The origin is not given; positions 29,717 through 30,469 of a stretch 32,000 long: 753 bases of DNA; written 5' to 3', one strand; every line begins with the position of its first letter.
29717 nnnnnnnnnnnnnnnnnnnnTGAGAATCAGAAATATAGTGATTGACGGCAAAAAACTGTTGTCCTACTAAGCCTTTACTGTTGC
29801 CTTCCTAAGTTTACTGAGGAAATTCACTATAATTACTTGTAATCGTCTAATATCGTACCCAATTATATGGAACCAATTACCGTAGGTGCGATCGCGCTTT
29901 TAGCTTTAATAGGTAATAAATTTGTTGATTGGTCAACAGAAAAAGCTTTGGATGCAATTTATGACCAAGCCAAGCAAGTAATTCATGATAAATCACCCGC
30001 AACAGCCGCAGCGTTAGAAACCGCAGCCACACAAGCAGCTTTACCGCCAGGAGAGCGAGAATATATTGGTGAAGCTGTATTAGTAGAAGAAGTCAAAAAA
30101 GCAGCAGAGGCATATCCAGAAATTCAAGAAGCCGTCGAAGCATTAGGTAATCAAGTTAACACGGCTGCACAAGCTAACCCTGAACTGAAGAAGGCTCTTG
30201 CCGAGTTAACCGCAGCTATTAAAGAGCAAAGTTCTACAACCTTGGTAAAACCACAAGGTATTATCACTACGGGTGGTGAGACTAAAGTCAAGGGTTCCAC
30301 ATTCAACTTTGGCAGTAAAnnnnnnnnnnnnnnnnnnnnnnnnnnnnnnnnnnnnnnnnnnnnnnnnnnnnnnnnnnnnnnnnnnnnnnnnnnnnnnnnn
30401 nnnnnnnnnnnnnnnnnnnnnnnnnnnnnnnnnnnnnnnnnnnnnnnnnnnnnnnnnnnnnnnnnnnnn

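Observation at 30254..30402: The two motif copies are conserved at protein level but diverged at synonymous sites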

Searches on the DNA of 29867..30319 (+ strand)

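Call 62: search_rna_families(sources=[L035, L048, L056, L033, L059, L041, L043, L021, L065, L053, L030, L015], threshold=gathering)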
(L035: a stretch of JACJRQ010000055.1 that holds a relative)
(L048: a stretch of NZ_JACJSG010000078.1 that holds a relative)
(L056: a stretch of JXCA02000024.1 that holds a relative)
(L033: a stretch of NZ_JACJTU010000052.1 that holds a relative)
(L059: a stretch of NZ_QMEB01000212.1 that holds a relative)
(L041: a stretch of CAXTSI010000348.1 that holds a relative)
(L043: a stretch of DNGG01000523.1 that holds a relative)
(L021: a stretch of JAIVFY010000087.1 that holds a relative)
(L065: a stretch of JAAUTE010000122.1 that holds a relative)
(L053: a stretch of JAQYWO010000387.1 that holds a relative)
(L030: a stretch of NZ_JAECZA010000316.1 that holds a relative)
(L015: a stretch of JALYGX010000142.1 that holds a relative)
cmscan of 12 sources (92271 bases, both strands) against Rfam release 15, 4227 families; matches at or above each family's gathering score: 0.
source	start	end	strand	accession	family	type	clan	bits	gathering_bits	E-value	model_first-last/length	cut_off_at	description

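Call 64: search_rna_families(source=L035, start=4300, end=4560, threshold=evalue, max_evalue=1)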
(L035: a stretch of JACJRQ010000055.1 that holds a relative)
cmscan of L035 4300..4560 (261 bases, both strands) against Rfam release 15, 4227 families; matches with E-value up to 1: 0.
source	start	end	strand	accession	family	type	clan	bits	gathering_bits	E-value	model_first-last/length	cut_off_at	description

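Call 65: build_rna_model(alignment_id=A2, structure=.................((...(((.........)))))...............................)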
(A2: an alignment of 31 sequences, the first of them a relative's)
Model R1 built from alignment A2 (31 sequences, 70 columns); structure: as given.
model positions 66; base pairs 5; branch points 0; effective number of sequences 31; information 0.838 bits per position. Calibrated on 0.2 Mb of random sequence (short: E-values are rough).
structure used (alignment columns):
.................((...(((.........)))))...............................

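Call 66: search_with_rna_model(model_id=R1, sources=[window, L001, L002, L003, L004, L005, L006, L007, L008, L009, L010, L011, L012, L013, L014, L015, L016, L017, L018, L019, L020, L021, L022, L023, L024, L025, L026, L027, L028, L029, L030, L031, L032, L033, L034, L035, L036, L037, L038, L039, L040, L041, L042, L043, L044, L045, L046, L047, L048, L049, L050, L051, L052, L053, L054, L055, L056, L057, L058, L059, L060, L061, L062, L063, L064, L065, L066, L067, L068, L069, L070, L071, L072, L073, L074, L075, L076, L077, L078, L079, L080, L081], max_evalue=0.1)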
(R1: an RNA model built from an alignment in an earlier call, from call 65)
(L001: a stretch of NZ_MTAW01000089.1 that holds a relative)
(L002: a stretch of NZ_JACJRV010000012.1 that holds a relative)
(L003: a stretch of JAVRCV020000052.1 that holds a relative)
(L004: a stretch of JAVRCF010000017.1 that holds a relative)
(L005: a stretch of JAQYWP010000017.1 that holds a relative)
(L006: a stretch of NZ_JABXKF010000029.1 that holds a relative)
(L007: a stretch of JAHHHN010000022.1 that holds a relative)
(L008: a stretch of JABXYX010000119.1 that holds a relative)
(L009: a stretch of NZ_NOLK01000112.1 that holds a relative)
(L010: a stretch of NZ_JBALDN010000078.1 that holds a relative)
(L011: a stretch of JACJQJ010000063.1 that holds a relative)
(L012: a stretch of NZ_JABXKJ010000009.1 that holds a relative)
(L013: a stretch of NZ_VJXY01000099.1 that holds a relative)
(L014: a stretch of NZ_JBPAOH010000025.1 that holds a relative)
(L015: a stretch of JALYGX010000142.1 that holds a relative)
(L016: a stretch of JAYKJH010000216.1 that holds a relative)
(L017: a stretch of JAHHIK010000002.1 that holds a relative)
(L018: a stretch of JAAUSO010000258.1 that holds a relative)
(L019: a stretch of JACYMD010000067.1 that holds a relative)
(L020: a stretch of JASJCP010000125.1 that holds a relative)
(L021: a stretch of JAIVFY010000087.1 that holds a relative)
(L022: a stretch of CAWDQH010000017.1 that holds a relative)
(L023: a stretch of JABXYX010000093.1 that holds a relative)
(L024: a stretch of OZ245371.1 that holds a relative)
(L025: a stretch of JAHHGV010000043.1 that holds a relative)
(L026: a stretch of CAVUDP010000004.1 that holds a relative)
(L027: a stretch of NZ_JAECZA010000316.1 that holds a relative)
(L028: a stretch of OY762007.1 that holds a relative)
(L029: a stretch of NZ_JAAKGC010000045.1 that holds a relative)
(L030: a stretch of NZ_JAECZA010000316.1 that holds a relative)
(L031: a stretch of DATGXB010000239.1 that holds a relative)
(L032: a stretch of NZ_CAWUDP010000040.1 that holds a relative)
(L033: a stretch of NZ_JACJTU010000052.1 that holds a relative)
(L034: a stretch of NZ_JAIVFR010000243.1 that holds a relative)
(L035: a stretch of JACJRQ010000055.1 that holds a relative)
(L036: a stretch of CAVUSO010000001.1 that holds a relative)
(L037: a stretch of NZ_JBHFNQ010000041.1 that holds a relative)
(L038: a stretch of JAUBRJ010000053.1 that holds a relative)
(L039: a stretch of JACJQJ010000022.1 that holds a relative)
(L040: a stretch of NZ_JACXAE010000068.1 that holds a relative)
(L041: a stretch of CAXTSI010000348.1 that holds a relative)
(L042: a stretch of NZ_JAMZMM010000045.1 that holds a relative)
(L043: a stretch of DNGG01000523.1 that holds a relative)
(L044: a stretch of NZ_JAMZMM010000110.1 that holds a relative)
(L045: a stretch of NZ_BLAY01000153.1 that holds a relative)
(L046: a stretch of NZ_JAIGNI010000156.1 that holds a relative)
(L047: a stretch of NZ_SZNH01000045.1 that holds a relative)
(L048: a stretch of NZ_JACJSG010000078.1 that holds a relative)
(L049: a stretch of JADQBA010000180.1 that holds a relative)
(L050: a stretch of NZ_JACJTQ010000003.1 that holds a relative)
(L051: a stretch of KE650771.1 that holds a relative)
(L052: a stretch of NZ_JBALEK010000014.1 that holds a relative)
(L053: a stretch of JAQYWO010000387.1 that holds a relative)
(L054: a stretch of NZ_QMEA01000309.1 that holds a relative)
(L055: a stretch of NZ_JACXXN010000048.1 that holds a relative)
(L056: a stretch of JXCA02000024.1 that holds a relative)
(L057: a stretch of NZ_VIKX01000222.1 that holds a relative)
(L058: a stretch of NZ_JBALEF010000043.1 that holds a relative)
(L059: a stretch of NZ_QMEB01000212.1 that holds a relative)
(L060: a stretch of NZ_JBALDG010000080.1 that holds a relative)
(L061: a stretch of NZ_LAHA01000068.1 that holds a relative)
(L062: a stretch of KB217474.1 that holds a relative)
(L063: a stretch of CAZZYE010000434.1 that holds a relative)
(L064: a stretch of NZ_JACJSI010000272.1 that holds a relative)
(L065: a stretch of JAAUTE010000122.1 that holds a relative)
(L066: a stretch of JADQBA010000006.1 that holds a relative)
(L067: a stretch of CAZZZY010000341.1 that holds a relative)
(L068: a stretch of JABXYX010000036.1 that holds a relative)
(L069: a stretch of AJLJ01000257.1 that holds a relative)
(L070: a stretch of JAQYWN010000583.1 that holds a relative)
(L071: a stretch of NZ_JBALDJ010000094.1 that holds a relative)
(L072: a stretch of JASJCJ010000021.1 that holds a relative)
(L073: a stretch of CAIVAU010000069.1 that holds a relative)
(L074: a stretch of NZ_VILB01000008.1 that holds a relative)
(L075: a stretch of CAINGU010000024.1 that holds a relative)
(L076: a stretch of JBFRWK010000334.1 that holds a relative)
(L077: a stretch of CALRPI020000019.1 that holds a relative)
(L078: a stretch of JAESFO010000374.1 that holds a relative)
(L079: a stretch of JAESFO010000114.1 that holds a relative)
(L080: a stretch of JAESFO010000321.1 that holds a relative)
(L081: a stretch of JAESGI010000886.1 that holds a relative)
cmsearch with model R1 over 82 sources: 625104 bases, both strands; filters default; matches with E-value up to 0.1: 33.
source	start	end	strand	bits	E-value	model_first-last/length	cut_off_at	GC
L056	4433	4498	+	87.4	4e-16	1-66/66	no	0.45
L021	4430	4495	+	84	2.2e-15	1-66/66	no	0.44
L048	4433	4498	+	83.7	2.5e-15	1-66/66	no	0.47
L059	4427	4492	+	81.4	8e-15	1-66/66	no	0.42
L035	4391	4456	+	80.7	1.1e-14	1-66/66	no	0.47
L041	4394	4459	+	79.7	1.8e-14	1-66/66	no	0.44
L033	4490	4555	+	78.2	3.8e-14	1-66/66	no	0.5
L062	4436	4501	+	78.2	3.9e-14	1-66/66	no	0.47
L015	4444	4509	+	77.7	4.9e-14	1-66/66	no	0.44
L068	4415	4480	+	77.2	6.2e-14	1-66/66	no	0.47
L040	4391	4456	+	76.7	8e-14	1-66/66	no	0.38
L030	4406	4471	+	76.4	9.3e-14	1-66/66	no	0.42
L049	1005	1070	+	75.1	1.8e-13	1-66/66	no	0.42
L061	4433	4498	+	73.2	4.5e-13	1-66/66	no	0.5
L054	4436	4501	+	70.6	1.6e-12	1-66/66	no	0.42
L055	4433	4498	+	70.4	1.8e-12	1-66/66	no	0.5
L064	4431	4497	+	68.8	4e-12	1-66/66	no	0.4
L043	4463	4528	+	66.9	1e-11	1-66/66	no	0.53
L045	4478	4543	+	65.7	1.8e-11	1-66/66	no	0.58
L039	4490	4555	+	63.6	5.2e-11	1-66/66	no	0.55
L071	4391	4456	+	59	5.1e-10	1-66/66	no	0.42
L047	2088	2153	+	58.6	6.1e-10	1-66/66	no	0.42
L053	3189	3254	+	56.6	1.7e-09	1-66/66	no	0.42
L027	4442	4507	+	54.6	4.4e-09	1-66/66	no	0.45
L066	4433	4498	+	53.9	6.3e-09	1-66/66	no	0.45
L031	4391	4457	+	52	1.6e-08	1-66/66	no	0.45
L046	4394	4459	+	46.6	2.4e-07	1-66/66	no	0.45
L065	4355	4420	+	43.7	9.7e-07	1-66/66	no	0.56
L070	1351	1416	+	42.3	1.9e-06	1-66/66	no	0.45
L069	1520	1554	+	42.2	2.1e-06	1-35/66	3'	0.51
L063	4361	4429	+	33.5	0.00015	1-66/66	no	0.43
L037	4478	4543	+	32.7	0.00022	1-66/66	no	0.39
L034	4404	4463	+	26.1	0.0061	1-66/66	no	0.5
